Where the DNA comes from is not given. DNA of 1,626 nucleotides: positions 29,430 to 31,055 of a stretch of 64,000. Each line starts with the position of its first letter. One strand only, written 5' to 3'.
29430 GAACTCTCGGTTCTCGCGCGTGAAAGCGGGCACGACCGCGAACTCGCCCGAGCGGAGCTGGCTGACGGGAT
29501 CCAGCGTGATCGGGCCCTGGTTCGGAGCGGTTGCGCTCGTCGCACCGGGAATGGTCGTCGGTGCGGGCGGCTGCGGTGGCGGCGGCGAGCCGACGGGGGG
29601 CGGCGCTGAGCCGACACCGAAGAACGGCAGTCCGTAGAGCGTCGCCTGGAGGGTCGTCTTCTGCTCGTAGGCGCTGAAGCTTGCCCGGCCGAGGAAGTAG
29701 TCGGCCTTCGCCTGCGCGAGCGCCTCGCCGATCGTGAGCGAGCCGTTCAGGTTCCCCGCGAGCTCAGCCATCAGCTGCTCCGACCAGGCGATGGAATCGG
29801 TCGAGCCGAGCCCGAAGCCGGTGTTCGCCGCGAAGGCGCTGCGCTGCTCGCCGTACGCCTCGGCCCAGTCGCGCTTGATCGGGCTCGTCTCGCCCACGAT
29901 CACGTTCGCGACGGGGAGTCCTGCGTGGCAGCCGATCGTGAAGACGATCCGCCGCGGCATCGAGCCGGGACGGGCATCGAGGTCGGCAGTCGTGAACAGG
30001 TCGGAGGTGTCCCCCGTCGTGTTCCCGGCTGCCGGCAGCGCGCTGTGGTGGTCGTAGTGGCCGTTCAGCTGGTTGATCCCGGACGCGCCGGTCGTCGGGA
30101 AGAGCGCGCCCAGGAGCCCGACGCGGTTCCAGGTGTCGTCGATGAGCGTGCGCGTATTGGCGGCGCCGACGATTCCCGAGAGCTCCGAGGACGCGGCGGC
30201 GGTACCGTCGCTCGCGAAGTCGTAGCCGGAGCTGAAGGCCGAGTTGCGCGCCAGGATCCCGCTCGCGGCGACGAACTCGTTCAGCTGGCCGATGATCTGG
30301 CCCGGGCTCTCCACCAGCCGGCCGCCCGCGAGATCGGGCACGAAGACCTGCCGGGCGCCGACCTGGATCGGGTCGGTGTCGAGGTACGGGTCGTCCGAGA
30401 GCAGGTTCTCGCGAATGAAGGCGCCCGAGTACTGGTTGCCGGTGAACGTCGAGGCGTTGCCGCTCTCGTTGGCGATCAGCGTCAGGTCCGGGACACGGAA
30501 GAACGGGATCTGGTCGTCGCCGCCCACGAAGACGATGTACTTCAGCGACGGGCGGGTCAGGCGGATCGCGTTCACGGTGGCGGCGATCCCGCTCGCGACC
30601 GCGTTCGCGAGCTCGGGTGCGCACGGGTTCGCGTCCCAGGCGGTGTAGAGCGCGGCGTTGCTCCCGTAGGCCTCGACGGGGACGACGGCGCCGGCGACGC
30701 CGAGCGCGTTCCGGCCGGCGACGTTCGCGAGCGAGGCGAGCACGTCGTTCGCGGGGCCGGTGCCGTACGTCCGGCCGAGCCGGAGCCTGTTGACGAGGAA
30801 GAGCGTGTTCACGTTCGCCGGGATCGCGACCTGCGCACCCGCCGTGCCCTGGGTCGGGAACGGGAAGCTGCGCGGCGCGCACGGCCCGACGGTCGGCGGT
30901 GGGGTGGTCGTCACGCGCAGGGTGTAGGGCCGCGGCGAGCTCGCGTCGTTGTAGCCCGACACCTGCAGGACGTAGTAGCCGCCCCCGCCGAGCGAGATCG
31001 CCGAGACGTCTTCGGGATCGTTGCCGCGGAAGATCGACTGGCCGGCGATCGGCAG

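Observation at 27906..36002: Giant ~2,700-aa secreted protein with an unusual domain combination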

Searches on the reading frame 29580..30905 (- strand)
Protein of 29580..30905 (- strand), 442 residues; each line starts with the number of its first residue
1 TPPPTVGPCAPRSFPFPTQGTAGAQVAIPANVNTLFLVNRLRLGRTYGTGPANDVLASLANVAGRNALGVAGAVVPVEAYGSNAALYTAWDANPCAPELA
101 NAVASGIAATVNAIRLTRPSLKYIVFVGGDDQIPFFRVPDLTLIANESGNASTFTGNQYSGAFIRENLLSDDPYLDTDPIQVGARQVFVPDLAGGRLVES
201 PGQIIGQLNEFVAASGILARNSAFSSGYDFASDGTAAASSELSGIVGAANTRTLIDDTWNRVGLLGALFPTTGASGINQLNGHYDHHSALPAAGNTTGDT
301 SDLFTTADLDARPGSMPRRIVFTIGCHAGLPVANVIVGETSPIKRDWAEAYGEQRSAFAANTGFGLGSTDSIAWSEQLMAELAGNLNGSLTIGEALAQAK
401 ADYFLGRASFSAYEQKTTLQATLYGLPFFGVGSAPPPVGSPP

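Call 14: search_solved_structures(query=window:29604-30902:-, max_evalue=10, show_alignments=2)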
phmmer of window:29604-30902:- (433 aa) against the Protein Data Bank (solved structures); distinct sequences matched with E-value up to 10: 4.
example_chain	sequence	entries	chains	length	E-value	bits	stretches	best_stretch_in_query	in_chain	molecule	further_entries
3krm_A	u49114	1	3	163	0.4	13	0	185-217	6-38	Insulin-like growth factor 2 mRNA-binding protein 1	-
7ww3_A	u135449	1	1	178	0.42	13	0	184-217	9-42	Insulin-like growth factor 2 mRNA-binding protein 1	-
2n8l_A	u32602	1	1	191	0.46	12.8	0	177-217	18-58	Insulin-like growth factor 2 mRNA-binding protein 1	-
2n8m_A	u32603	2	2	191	0.63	12.4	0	177-217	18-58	Insulin-like growth factor 2 mRNA-binding protein 1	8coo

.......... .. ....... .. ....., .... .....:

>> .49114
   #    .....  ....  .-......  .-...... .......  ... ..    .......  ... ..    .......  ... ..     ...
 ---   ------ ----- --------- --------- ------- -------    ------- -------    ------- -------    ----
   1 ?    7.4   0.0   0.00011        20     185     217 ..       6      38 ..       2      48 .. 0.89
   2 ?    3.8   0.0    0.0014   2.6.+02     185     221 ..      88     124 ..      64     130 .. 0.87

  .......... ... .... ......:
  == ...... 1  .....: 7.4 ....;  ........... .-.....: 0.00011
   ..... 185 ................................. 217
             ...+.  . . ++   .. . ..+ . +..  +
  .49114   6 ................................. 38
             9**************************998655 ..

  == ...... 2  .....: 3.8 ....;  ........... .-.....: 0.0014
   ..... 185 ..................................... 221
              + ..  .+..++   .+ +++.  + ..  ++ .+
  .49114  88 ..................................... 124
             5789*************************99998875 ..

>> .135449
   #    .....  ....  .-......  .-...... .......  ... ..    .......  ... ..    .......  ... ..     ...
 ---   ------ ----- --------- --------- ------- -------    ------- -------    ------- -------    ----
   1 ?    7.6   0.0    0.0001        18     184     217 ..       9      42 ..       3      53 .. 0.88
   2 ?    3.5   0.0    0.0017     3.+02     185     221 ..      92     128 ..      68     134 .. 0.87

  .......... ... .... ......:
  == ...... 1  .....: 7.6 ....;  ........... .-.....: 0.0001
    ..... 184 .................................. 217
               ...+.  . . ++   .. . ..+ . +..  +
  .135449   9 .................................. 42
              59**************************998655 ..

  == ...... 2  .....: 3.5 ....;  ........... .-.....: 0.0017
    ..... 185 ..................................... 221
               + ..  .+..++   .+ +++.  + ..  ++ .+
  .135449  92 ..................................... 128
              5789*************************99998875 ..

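Call 18: search_solved_structures(query=A1, max_evalue=10, show_alignments=3)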
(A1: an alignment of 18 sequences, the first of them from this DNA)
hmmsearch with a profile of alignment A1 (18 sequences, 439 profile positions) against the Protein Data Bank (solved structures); distinct sequences matched with E-value up to 10: 0.
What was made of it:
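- No solved structure matches by sequence (calls 14, 18).
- Tried and rejected: Searches with the C25 region alone and with an 18-sequence profile found nothing meaningful (calls 14, 18).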

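Call 19: search_protein_families(library=pfam, alignment_id=A1, max_evalue=10)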
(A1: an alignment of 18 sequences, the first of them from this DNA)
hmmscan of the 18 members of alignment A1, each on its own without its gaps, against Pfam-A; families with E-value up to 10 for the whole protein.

A. member 1, seq(441 aa): 1 family
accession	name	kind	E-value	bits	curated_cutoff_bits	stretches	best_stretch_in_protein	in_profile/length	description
PF01364.23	Peptidase_C25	-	0.00036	20.3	23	1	120-425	65-368/374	Peptidase family C25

B. families by the number of members that match (of 18 scanned): 1 family
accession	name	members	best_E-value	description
PF01364.23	Peptidase_C25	16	1.1e-13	Peptidase family C25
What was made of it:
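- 29613..30815 (-): C25-like (clan CD) cysteine peptidase domain, aa ~1730-2130. Catalytic His1982 is the codon at 30057-30059 and Cys2025 the codon at 29928-29930. Peptidase_C25 scores 20.3 bits against a cut-off of 23 for this protein, and 16 of 18 relatives hit it, the best at 1.1e-13 (call 19).
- On MEROPS C25 / Pfam PF01364 Peptidase_C25: Sixteen of 18 aligned relatives match, the best at E 1.1e-13 (call 19).
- Closest known: Gingipains RgpB/Kgp of Porphyromonas gingivalis. Same: Relatives match Pfam Peptidase_C25 (call 19).
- Closest known: Gingipains RgpB/Kgp of Porphyromonas gingivalis. Different: Sequence similarity is marginal: 20.3 bits, and no PDB sequence hit (calls 14, 18, 19).
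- Checked: C25: the window protein scores 20.3 bits against a cut-off of 23, but 16 of 18 family members hit Peptidase_C25, the best at 1.1e-13 (call 19).
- This protein scores 20.3 bits across profile positions 65-368 of 374 (call 19). The window protein scores below the C25 cut-off (call 19).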

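Call 20: find_homologous_proteins(query=A1, max_evalue=0.00001)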
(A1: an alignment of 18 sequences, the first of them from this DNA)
Query A1 (18 sequences) (441 aa, profile of the alignment): 32 proteins with E <= 0.00001 among 8000 candidates.
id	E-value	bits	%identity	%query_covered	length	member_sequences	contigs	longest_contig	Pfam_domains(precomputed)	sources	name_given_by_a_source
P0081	3.6e-161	555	39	89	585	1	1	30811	PF01364.25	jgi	jgi:hypothetical protein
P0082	1.1e-148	514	49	100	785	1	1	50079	-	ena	-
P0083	1.9e-143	497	47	99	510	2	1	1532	-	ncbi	ncbi:MAG TPA: C25 family cysteine peptidase, partial [Gaiellaceae bacterium]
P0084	2.1e-139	483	44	99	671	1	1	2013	-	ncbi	ncbi:MAG: C25 family cysteine peptidase, partial [Candidatus Limnocylindrales bacterium]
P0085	1.8e-135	470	41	97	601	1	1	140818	-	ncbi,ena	-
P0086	1.4e-133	464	42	98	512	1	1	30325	-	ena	-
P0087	5.8e-125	436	37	95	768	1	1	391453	-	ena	-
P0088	7.9e-124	432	42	98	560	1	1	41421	-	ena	-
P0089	1.5e-122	428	40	94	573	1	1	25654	-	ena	-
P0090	1.5e-118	415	49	82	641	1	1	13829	-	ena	-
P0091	5.2e-115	403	53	75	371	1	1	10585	-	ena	-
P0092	2.4e-111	391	37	84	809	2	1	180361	-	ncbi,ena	-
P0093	4.4e-109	383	38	95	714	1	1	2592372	PF01364.25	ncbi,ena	-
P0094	7.3e-108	379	36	92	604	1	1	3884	-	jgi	jgi:hypothetical protein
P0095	7.1e-102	360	49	70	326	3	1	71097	-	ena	-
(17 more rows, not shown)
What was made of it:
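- On MEROPS C25 / Pfam PF01364 Peptidase_C25: NCBI names relatives 'C25 family cysteine peptidase' (call 20).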

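Call 21: find_related_loci(query=A1, collection=genome_contigs, flank=10000)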
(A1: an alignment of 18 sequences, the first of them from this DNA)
Query A1 (441 aa) in genome_contigs; peptide patterns used: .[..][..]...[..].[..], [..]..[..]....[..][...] (x = any residue, [..] = any of these).
599 stretches matched a pattern (row limit reached: there are more); 549 encode a relative of the query (tblastn E <= 1e-3); the best 80 are kept; 80 distinct loci.
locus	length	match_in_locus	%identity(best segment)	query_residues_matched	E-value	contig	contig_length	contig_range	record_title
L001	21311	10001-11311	88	3-440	0e+0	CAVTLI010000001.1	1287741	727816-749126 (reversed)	MAG: uncultured Gaiellaceae bacterium isolate MFD06742.bin.2.99 genome assembly, contig: contig_1432, whole genome shotg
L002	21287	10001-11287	87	3-432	0e+0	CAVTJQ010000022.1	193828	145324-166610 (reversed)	MAG: uncultured Gaiellaceae bacterium isolate MFD05747.bin.2.127 genome assembly, contig: contig_929, whole genome shotg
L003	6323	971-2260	74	1-429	0e+0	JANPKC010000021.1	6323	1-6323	MAG: Actinomycetes bacterium isolate VAR_61_metabat_324 VAR_61_k141_1087480, whole genome shotgun sequence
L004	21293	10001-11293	70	3-432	0e+0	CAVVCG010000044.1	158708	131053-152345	MAG: uncultured Actinomycetes bacterium isolate MFD02809.bin.2.313 genome assembly, contig: contig_49203, whole genome s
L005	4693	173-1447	54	1-433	9e-150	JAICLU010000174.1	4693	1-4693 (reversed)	MAG: Thermoleophilia bacterium isolate GZL_HY_2_bin.174 k141_4167790_length_4693_cov_21.4802, whole genome shotgun seque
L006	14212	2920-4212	53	9-441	1e-138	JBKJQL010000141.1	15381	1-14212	MAG: Gaiellaceae bacterium isolate ant_bin.498 k117_4808000, whole genome shotgun sequence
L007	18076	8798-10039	53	9-429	9e-138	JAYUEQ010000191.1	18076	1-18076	MAG: Thermoleophilia bacterium isolate GFS_7533 GFS_7533_190, whole genome shotgun sequence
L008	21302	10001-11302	53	3-441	2e-135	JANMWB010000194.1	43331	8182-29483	MAG: Thermoleophilia bacterium isolate OTE_88_metabat_427 OTE_88_k141_2721317, whole genome shotgun sequence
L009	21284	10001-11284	52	9-438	8e-135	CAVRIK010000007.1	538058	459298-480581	MAG: uncultured Thermoleophilia bacterium isolate MFD05942.bin.1.33 genome assembly, contig: contig_3804, whole genome s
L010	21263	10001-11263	52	9-433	4e-133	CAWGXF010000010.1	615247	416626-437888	MAG: uncultured Thermoleophilia bacterium isolate MFD02416.bin.2.167 genome assembly, contig: contig_6654, whole genome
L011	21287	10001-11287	51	1-433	9e-125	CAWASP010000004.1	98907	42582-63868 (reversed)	MAG: uncultured Thermoleophilia bacterium isolate MFD02416.bin.2.159 genome assembly, contig: contig_107410, whole genom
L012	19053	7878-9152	51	1-431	1e-131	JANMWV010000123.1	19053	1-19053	MAG: Actinomycetes bacterium isolate OTE_88_metabat_239 OTE_88_k141_1014995, whole genome shotgun sequence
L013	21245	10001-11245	50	9-433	2e-124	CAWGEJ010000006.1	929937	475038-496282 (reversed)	MAG: uncultured Thermoleophilia bacterium isolate MFD02134.bin.1.147 genome assembly, contig: contig_16973, whole genome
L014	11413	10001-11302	51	1-439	5e-124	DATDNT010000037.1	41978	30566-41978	MAG TPA_asm: Gaiellaceae bacterium isolate SMAG_U444 k141_97986, whole genome shotgun sequence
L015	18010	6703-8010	46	9-435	1e-122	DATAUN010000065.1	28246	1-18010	MAG TPA_asm: Gaiellaceae bacterium isolate SMAG_U5573 k141_1150953, whole genome shotgun sequence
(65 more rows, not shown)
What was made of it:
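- On Gingipain/PorU type (T9SS cargo or sortase): The closest genomes are Gaiellaceae and other Thermoleophilia (call 21), which are monoderm Actinomycetota.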

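Call 69: search_protein_families(library=ncbifam, max_evalue=0.01, proteins=[window:29580-30905:-])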
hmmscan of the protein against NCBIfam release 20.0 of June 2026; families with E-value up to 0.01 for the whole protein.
window:29580-30905:- (442 aa): 1 family
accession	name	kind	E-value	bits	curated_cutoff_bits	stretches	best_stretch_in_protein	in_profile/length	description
NF010605.0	PRK14001.1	equivalog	0.0022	18.1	369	0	182-235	28-84/189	K(+)-transporting ATPase subunit C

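Call 77: search_protein_representatives(alignment_id=A1)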
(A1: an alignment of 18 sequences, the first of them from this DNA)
Query: 18 sequences, 439 profile positions. Proteins with E-value up to 0.001 (for the whole library): 3706; up to 1e-10: 2949; up to 1e-30: 2057. The best 150 are listed.
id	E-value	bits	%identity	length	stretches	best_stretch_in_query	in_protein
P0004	2.6e-186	636.3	-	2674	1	2-438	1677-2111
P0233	5.7e-186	635.2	-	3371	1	1-437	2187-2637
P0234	8.1e-185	631.4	-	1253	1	2-437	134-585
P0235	2.0e-183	626.8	-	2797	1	1-437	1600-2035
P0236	4.3e-177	605.9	-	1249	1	1-437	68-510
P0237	7.9e-176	601.8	-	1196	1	1-437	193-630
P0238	1.6e-175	600.7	-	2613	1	1-438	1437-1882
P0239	4.3e-172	589.5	-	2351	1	1-436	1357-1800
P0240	9.8e-172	588.3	-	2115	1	1-437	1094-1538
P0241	1.4e-171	587.8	-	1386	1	2-437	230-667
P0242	1.6e-168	577.7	-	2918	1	3-438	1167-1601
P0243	2.1e-167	574.0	-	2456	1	5-438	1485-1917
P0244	3.7e-165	566.6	-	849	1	2-436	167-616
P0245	3.2e-164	563.5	-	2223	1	2-436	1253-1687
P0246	5.0e-164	562.9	-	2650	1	3-438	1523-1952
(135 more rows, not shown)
